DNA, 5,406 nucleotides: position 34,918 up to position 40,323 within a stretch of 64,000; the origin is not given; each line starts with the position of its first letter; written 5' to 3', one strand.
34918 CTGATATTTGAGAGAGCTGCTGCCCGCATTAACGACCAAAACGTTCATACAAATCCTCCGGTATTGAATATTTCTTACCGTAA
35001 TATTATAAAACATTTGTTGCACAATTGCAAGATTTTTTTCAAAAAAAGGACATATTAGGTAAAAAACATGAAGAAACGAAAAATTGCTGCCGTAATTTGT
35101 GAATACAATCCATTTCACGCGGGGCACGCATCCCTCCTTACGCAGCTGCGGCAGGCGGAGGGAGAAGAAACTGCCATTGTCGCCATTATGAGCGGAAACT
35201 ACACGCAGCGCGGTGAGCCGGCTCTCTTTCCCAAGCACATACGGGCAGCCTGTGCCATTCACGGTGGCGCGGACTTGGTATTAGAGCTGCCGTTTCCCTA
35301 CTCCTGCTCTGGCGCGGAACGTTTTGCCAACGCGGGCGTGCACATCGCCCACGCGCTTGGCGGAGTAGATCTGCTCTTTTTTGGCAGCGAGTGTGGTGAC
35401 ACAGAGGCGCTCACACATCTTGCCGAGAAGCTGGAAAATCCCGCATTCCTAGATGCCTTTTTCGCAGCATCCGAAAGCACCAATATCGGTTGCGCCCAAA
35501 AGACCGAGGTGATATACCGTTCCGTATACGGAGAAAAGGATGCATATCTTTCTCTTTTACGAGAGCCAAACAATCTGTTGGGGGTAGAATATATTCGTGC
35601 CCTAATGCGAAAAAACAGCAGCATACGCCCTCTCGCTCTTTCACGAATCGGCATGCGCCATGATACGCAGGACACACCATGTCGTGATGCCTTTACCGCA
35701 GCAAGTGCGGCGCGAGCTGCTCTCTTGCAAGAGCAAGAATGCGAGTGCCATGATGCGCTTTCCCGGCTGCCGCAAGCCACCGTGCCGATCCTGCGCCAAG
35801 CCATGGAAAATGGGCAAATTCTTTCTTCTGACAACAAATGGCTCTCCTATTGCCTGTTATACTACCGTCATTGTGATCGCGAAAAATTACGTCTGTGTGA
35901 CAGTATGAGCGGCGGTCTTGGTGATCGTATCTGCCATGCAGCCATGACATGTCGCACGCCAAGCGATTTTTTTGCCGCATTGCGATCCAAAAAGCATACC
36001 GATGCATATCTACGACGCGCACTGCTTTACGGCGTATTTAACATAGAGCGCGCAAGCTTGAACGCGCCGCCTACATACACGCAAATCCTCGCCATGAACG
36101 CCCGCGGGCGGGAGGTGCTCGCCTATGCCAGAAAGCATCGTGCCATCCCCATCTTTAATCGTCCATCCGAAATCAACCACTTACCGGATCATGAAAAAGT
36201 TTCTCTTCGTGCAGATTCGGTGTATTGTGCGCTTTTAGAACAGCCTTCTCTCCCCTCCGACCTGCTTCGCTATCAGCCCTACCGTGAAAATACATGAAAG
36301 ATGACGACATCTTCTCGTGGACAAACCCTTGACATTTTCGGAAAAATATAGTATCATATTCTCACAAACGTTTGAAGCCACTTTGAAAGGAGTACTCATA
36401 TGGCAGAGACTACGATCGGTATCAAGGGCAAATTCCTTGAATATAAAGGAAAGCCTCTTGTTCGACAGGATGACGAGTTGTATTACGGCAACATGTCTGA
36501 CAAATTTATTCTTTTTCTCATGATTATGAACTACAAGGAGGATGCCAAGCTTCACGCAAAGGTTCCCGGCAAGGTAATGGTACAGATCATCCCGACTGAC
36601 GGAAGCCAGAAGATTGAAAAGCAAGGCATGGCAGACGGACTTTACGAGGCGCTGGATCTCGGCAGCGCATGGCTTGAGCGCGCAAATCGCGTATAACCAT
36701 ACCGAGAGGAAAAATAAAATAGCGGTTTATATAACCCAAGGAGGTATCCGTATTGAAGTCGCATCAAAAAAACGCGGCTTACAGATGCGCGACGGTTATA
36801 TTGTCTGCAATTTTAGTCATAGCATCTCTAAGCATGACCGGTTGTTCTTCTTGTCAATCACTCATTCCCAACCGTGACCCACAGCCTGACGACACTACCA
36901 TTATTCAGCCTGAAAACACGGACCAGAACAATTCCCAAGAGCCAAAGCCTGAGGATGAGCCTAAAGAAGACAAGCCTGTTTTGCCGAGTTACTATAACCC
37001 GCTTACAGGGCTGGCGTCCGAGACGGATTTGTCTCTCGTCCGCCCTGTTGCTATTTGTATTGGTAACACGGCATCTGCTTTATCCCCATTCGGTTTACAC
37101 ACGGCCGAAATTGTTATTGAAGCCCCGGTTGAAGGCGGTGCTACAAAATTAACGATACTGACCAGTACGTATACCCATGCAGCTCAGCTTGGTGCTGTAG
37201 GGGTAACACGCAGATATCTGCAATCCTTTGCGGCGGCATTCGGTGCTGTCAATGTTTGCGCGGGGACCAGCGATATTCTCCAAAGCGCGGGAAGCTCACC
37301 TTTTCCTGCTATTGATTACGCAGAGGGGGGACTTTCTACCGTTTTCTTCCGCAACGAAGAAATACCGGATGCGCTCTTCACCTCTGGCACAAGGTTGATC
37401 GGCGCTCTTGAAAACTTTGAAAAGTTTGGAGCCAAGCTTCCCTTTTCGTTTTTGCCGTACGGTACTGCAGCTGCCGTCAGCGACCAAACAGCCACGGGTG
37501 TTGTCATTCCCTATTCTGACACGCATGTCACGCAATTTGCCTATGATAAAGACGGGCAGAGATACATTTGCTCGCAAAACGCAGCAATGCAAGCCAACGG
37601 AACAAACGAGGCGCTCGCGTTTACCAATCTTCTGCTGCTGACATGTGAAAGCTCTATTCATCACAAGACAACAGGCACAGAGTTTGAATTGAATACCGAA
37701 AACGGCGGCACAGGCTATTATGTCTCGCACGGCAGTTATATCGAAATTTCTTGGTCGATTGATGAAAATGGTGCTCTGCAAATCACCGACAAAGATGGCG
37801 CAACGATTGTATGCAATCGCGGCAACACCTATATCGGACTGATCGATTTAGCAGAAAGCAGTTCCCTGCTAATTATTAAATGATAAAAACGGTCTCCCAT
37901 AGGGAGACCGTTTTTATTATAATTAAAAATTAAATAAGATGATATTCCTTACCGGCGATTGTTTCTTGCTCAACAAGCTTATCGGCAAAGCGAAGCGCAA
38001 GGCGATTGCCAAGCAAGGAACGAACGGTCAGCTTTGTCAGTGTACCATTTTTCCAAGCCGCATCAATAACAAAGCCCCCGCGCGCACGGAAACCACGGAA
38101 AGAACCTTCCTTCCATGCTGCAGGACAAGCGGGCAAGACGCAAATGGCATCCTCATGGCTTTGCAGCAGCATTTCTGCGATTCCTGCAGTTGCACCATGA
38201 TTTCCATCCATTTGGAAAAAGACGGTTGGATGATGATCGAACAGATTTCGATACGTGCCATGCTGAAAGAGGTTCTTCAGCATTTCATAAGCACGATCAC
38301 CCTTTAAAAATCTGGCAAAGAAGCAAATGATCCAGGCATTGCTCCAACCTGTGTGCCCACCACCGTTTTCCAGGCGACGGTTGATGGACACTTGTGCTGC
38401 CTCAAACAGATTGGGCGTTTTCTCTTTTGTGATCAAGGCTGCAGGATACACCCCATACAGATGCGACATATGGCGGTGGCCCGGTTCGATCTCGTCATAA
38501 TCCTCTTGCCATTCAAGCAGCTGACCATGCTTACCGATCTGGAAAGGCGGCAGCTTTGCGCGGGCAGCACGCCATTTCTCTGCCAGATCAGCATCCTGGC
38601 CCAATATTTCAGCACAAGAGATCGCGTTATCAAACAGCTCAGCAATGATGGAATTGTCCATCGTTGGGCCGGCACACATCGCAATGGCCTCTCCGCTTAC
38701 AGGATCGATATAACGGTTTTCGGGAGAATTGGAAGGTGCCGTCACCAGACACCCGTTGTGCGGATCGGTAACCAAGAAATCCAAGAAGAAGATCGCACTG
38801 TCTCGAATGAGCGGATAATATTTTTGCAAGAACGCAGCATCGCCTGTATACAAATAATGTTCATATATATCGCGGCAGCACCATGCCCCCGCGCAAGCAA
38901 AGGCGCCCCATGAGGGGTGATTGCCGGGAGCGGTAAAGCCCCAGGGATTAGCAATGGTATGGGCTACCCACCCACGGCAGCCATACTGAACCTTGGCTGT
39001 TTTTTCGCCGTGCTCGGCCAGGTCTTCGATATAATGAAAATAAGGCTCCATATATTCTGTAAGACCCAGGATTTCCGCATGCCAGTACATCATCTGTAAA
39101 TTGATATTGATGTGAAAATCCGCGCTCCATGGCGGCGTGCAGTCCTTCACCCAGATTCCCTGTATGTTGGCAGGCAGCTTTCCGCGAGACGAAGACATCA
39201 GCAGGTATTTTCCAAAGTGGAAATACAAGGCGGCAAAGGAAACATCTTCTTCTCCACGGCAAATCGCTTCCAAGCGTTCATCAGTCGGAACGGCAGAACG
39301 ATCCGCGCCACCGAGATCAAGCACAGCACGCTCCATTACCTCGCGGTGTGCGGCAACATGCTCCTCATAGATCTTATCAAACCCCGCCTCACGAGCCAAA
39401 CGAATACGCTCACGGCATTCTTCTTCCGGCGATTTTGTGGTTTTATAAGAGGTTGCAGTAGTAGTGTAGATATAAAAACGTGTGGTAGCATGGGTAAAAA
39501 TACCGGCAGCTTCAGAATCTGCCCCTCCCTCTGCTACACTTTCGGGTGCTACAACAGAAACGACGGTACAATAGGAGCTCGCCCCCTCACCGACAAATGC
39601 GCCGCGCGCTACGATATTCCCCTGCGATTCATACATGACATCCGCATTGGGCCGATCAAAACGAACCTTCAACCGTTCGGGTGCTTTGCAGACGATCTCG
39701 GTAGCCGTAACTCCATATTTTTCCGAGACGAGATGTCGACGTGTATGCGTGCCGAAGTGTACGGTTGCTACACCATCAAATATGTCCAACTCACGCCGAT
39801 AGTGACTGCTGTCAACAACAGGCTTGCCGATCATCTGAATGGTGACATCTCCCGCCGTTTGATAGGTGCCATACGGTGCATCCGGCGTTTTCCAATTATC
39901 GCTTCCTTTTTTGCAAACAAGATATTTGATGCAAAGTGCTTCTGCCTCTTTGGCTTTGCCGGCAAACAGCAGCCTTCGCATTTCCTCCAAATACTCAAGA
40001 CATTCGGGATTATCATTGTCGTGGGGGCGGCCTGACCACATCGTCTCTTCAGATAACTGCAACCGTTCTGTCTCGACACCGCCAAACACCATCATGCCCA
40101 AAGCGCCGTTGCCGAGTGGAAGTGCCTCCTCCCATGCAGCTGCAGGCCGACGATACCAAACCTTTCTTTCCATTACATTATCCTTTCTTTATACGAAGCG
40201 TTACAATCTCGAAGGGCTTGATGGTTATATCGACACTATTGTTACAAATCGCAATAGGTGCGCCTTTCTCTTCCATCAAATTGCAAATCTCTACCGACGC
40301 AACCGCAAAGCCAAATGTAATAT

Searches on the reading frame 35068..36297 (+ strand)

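Call 60: search_protein_families(library=pfam, proteins=[window:35068-36297:+], max_evalue=0.00001)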
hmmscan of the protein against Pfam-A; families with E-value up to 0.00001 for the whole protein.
window:35068-36297:+ (409 aa): 1 family
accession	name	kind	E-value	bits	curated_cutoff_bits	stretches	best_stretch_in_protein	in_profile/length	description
PF05636.17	HIGH_NTase1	-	3e-89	300.6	27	1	5-392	2-391/402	HIGH Nucleotidyl Transferase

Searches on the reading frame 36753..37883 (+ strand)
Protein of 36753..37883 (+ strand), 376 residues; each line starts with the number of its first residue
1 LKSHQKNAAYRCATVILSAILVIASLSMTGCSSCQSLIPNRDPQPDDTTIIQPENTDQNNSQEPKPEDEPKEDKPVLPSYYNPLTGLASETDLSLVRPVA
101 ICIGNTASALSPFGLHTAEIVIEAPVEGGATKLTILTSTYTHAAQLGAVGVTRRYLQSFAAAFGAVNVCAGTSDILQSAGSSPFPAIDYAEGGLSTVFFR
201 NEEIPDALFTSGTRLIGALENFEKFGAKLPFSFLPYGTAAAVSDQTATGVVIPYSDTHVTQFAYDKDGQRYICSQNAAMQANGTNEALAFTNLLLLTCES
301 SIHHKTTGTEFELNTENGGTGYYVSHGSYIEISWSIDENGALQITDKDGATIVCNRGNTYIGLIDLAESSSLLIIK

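Call 60: search_protein_families(library=pfam, proteins=[window:36753-37883:+], max_evalue=0.00001)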
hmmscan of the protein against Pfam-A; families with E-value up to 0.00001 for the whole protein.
window:36753-37883:+ (376 aa): 2 families
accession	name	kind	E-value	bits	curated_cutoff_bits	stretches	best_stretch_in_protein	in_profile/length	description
PF17479.7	DUF3048_C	-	5.4e-21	75.5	25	1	251-361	2-114/114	Protein of unknown function (DUF3048) C-terminal domain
PF11258.13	DUF3048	-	1.7e-17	64.4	25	1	84-221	1-144/148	Protein of unknown function (DUF3048) N-terminal domain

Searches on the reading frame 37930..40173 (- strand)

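Call 60: search_protein_families(library=pfam, proteins=[window:37930-40173:-], max_evalue=0.00001)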
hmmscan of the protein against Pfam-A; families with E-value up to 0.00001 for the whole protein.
window:37930-40173:- (747 aa): 3 families
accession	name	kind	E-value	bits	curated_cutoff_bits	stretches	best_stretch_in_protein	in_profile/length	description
PF22124.2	Glyco_hydro_95_cat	-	3.3e-163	543.8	27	1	265-669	2-408/408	Glycosyl hydrolase family 95 catalytic domain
PF14498.12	Glyco_hyd_65N_2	-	5.6e-43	148.1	27.7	1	6-245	2-233/234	Glycosyl hydrolase family 65, N-terminal domain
PF21307.2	Glyco_hydro_95_C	-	4.5e-19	69.2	27.6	1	671-734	1-64/94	Glycoside hydrolase family 95, C-terminal domain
